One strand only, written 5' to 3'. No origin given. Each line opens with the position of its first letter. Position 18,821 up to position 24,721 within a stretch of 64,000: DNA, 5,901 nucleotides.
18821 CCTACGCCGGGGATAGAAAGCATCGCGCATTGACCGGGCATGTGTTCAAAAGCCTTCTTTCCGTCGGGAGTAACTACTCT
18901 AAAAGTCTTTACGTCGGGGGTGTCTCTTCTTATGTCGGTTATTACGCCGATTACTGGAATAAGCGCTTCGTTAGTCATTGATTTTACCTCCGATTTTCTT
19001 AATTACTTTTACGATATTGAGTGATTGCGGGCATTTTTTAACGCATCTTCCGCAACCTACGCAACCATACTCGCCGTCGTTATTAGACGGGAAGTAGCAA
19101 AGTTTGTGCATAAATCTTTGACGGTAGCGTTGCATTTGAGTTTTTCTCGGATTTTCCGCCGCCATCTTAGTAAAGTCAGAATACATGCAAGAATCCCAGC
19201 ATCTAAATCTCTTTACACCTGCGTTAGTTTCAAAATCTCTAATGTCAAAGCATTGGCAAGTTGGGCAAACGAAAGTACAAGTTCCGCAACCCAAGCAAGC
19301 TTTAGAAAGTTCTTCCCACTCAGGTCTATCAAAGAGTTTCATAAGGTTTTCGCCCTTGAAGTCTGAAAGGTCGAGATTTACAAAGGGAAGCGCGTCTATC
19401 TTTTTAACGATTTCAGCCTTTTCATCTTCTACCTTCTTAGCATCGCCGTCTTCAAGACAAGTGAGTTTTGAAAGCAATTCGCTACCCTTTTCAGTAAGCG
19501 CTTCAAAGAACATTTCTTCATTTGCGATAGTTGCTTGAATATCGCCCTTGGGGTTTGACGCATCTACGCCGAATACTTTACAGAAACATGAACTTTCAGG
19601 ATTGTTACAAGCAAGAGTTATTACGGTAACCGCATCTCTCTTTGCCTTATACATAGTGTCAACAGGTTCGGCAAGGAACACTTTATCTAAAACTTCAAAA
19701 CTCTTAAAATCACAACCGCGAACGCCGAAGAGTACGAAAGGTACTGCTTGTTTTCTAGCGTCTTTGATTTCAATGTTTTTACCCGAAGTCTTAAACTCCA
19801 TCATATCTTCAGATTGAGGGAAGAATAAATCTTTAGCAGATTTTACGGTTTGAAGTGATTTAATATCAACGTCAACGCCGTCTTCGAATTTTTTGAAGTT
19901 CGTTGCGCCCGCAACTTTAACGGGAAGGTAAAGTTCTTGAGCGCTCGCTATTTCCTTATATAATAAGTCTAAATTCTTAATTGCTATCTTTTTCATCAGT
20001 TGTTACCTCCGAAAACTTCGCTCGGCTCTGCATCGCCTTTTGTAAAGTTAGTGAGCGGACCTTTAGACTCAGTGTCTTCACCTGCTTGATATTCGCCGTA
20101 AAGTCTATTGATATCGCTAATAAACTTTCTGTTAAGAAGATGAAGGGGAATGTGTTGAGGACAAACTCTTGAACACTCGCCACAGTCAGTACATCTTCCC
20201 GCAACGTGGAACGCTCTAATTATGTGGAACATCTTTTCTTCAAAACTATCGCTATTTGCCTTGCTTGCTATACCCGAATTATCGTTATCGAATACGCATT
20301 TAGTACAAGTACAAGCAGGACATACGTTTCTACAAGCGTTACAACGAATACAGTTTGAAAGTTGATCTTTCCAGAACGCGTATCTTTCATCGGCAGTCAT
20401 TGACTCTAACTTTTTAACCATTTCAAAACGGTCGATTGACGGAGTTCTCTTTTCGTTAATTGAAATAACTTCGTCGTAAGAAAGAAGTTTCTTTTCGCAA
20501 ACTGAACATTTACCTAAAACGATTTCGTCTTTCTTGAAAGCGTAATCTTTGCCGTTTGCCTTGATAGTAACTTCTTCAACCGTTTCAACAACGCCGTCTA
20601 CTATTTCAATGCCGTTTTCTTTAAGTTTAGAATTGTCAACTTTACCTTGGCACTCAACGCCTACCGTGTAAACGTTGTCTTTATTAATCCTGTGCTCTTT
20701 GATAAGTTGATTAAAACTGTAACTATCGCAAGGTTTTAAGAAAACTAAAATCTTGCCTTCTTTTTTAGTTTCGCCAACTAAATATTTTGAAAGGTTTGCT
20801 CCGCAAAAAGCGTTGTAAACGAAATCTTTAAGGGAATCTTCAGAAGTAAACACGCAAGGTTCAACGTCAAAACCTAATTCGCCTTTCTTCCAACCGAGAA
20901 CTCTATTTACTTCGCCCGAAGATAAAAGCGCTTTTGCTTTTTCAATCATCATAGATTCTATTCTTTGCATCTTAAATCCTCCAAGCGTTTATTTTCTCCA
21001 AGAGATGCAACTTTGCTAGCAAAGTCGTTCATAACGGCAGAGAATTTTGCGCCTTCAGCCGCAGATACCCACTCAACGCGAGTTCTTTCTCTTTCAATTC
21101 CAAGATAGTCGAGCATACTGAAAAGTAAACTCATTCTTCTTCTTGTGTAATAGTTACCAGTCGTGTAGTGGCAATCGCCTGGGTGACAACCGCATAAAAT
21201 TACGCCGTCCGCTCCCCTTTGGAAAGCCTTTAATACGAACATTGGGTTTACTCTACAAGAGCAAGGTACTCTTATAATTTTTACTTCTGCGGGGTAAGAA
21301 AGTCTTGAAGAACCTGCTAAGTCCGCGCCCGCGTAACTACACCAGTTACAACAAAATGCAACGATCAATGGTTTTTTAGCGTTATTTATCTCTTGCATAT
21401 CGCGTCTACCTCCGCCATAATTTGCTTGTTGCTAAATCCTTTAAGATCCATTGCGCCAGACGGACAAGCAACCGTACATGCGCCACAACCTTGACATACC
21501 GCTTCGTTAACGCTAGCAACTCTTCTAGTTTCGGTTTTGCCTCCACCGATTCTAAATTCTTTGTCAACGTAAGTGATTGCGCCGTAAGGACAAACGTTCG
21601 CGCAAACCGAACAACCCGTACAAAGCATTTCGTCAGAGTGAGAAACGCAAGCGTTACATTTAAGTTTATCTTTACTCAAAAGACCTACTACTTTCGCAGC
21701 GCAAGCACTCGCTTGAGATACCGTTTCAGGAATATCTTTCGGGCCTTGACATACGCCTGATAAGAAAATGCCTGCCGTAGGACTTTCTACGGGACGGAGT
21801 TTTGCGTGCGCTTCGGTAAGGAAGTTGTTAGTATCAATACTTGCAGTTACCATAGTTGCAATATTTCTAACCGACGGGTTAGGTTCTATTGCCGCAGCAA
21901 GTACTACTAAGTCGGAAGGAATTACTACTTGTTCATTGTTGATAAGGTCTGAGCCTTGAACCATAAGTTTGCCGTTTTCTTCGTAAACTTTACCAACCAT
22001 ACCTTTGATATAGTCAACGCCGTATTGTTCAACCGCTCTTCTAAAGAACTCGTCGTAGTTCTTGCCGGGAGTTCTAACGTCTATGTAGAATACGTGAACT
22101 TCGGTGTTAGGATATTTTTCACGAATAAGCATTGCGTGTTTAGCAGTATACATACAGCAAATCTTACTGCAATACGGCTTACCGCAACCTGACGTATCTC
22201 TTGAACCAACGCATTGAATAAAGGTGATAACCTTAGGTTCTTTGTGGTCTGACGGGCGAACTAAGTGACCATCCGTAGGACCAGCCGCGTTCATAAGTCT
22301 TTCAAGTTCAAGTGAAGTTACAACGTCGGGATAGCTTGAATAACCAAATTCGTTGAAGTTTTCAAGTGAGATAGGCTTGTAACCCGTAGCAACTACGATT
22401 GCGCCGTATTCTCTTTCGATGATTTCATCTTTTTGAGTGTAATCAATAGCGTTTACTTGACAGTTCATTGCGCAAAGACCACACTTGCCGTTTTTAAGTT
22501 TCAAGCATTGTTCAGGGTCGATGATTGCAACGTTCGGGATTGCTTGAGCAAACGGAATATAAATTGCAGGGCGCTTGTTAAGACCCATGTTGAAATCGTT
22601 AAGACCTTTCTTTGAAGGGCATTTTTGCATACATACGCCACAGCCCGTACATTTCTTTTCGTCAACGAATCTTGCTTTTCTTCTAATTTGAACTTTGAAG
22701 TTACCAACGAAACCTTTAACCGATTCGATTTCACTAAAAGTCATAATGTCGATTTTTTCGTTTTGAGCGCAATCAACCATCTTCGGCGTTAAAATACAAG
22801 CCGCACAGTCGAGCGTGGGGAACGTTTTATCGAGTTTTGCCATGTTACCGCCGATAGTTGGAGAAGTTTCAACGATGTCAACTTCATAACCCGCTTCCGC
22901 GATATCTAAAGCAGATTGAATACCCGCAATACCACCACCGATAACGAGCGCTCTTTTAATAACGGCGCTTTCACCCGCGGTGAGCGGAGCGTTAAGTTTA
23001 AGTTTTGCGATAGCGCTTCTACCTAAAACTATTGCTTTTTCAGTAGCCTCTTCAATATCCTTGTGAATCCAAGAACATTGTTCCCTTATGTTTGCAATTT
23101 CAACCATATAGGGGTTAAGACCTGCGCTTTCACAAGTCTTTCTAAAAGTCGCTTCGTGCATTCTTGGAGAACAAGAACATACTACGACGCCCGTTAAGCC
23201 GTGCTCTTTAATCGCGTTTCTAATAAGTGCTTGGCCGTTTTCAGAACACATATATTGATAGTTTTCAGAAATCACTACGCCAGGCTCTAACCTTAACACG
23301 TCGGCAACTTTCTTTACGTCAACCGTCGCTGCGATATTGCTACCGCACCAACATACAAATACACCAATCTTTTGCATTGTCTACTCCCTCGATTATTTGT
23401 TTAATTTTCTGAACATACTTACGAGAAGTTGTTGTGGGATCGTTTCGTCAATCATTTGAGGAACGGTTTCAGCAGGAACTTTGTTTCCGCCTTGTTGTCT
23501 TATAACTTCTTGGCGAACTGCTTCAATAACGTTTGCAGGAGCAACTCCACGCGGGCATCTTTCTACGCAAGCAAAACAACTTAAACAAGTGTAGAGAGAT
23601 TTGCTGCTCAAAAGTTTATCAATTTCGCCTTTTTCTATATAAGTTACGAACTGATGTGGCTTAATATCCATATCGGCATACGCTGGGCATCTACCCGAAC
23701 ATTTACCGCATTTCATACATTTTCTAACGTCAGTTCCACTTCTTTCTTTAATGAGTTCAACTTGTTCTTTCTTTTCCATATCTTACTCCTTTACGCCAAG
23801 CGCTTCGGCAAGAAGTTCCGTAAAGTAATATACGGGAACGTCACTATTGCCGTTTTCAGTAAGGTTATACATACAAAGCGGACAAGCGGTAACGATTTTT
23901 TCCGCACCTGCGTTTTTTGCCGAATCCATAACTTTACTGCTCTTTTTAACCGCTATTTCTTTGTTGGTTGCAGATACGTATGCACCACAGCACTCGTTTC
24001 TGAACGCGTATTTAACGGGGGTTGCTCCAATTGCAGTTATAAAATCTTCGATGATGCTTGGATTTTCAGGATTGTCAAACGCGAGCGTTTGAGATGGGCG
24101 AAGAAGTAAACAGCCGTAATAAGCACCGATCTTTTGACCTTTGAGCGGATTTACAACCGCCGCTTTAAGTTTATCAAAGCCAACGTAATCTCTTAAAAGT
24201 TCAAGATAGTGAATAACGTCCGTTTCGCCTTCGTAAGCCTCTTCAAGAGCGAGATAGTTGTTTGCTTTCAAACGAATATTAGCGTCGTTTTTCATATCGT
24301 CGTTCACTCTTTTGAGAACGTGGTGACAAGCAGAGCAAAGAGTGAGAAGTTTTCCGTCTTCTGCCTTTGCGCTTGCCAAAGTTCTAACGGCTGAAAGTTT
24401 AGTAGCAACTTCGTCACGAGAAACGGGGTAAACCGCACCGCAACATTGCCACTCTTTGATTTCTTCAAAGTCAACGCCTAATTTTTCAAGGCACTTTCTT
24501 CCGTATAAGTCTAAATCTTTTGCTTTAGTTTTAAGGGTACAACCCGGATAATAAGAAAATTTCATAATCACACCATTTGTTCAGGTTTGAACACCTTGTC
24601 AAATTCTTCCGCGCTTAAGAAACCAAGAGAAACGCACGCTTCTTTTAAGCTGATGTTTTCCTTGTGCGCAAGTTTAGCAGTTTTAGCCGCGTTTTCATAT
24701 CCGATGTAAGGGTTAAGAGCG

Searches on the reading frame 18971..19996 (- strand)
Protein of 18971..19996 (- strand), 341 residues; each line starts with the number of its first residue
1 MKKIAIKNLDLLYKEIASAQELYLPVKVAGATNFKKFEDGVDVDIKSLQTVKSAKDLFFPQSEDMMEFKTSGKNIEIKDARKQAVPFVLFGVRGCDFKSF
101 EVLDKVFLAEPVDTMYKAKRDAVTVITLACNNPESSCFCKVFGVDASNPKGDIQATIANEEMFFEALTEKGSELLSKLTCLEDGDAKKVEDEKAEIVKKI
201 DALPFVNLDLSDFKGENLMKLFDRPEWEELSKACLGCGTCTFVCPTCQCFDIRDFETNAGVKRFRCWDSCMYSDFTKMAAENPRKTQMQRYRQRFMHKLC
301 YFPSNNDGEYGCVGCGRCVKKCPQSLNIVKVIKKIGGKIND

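Call 76: search_protein_families(library=pfam, proteins=[window:18971-19996:-], max_evalue=0.00001)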
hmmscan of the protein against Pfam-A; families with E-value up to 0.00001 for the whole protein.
window:18971-19996:- (341 aa): 7 families
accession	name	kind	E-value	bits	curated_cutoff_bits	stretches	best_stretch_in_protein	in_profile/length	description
PF17179.9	Fer4_22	-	1.6e-30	106.3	27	1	234-325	2-94/95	4Fe-4S dicluster domain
PF14697.11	Fer4_21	-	1.5e-06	28.7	35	0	229-250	36-57/59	4Fe-4S dicluster domain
PF12797.12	Fer4_2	-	1.5e-06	28.2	24.5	0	233-246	9-22/22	4Fe-4S binding domain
PF13534.11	Fer4_17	-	5.5e-06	27.3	22.2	0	220-245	32-57/61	4Fe-4S dicluster domain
PF13237.11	Fer4_10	-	5.5e-06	26.6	25.5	0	311-328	8-22/53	4Fe-4S dicluster domain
PF13187.11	Fer4_9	-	7.5e-06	26.3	27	0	265-325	7-50/52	4Fe-4S dicluster domain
PF00037.32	Fer4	-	9.5e-06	25.7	21.1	0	312-324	8-20/24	4Fe-4S binding domain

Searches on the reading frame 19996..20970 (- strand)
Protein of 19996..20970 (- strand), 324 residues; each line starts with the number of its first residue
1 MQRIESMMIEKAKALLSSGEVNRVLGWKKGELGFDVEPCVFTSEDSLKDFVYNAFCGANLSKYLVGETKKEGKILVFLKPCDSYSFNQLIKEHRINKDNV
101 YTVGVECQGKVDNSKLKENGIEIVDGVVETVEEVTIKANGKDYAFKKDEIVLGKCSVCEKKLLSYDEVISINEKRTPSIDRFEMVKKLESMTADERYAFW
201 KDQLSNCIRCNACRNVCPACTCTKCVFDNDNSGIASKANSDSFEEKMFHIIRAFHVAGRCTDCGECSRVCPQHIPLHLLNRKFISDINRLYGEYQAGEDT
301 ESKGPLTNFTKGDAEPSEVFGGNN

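Call 76: search_protein_families(library=pfam, proteins=[window:19996-20970:-], max_evalue=0.00001)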
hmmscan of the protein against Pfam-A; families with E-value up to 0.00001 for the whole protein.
window:19996-20970:- (324 aa): 4 families
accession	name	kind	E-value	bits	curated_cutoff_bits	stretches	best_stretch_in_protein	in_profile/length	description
PF13183.11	Fer4_8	-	1.2e-08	35.8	27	1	204-274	2-68/68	4Fe-4S dicluster domain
PF13534.11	Fer4_17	-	7e-07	30.1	22.2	1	206-274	1-60/61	4Fe-4S dicluster domain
PF13237.11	Fer4_10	-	3.8e-06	27.2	25.5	0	202-271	4-53/53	4Fe-4S dicluster domain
PF13187.11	Fer4_9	-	5.9e-06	26.7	27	0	206-273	1-50/52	4Fe-4S dicluster domain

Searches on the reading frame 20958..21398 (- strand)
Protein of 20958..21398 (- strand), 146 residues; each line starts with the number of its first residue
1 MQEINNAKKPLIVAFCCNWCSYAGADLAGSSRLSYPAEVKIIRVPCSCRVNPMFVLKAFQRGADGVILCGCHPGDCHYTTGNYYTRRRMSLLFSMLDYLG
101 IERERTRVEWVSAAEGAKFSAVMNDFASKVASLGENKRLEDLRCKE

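Call 77: search_protein_families(library=pfam, proteins=[window:20958-21398:-], max_evalue=0.00001)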
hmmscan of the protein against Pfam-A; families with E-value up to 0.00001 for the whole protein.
window:20958-21398:- (146 aa): 1 family
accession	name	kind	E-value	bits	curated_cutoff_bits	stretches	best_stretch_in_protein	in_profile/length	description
PF02662.21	FlpD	-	7.1e-55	184.7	22.3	1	12-134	1-123/123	Methyl-viologen-reducing hydrogenase, delta subunit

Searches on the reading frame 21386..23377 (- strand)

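Call 77: search_protein_families(library=pfam, proteins=[window:21386-23377:-], max_evalue=0.00001)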
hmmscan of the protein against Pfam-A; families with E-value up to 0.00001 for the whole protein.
window:21386-23377:- (663 aa): 13 families
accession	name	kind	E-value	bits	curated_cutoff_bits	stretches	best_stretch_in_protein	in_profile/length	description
PF00037.32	Fer4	-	7.8e-18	63.9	21.1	1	582-602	4-24/24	4Fe-4S binding domain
PF12838.12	Fer4_7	-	3.1e-15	56.8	27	1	586-642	2-52/52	4Fe-4S dicluster domain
PF12837.12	Fer4_6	-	7.4e-10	38.7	25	0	620-642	1-23/24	4Fe-4S binding domain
PF07992.20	Pyr_redox_2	-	1.5e-09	38.1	26.1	0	143-274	3-58/291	Pyridine nucleotide-disulphide oxidoreductase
PF13237.11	Fer4_10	-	7.6e-09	35.8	25.5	0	238-260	4-26/53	4Fe-4S dicluster domain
PF13484.11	Fer4_16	-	1.5e-08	35.7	30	0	586-607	2-23/66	4Fe-4S double cluster binding domain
PF14697.11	Fer4_21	-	1.4e-07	32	35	0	237-255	35-53/59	4Fe-4S dicluster domain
PF13187.11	Fer4_9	-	3.9e-07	30.4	27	1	586-643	2-52/52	4Fe-4S dicluster domain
PF13183.11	Fer4_8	-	1.7e-06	28.9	27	0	586-641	5-67/68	4Fe-4S dicluster domain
PF13450.12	NAD_binding_8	-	1.9e-06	28.5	21.9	1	145-195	1-51/68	NAD(P)-binding Rossmann-like domain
PF25160.1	LdpA_Fe-S-bd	-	2.6e-06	27.5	27.6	0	622-644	22-44/49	LdpA Fe-S cluster-binding domain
PF12831.13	FAD_oxidored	-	5.2e-06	26.5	27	1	144-180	3-39/416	FAD dependent oxidoreductase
PF12797.12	Fer4_2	-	8.9e-06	25.8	24.5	0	236-255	3-22/22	4Fe-4S binding domain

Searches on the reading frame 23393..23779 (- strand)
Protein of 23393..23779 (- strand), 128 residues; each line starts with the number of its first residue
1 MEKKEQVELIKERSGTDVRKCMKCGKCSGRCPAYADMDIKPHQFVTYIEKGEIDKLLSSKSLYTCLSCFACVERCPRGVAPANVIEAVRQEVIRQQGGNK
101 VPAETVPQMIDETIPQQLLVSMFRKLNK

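Call 77: search_protein_families(library=pfam, proteins=[window:23393-23779:-], max_evalue=0.00001)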
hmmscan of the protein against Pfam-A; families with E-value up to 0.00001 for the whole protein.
window:23393-23779:- (128 aa): 5 families
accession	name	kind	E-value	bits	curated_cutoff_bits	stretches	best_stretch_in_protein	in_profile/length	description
PF13183.11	Fer4_8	-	1.8e-11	44.9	27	1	18-79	2-68/68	4Fe-4S dicluster domain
PF13534.11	Fer4_17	-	8.8e-10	39.4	22.2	1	20-79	1-60/61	4Fe-4S dicluster domain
PF13187.11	Fer4_9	-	2.9e-09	37.3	27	1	20-78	1-50/52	4Fe-4S dicluster domain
PF13237.11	Fer4_10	-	1.3e-07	31.9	25.5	1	17-76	5-53/53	4Fe-4S dicluster domain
PF13484.11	Fer4_16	-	8.4e-07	30.1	30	0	65-100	2-39/66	4Fe-4S double cluster binding domain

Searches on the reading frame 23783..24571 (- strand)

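Call 77: search_protein_families(library=pfam, proteins=[window:23783-24571:-], max_evalue=0.00001)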
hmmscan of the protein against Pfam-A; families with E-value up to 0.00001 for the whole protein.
window:23783-24571:- (262 aa): 1 family
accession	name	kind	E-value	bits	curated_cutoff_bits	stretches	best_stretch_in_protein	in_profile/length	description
PF02754.22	CCG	-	8.4e-20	71.1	20.6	2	150-237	3-84/85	Cysteine-rich domain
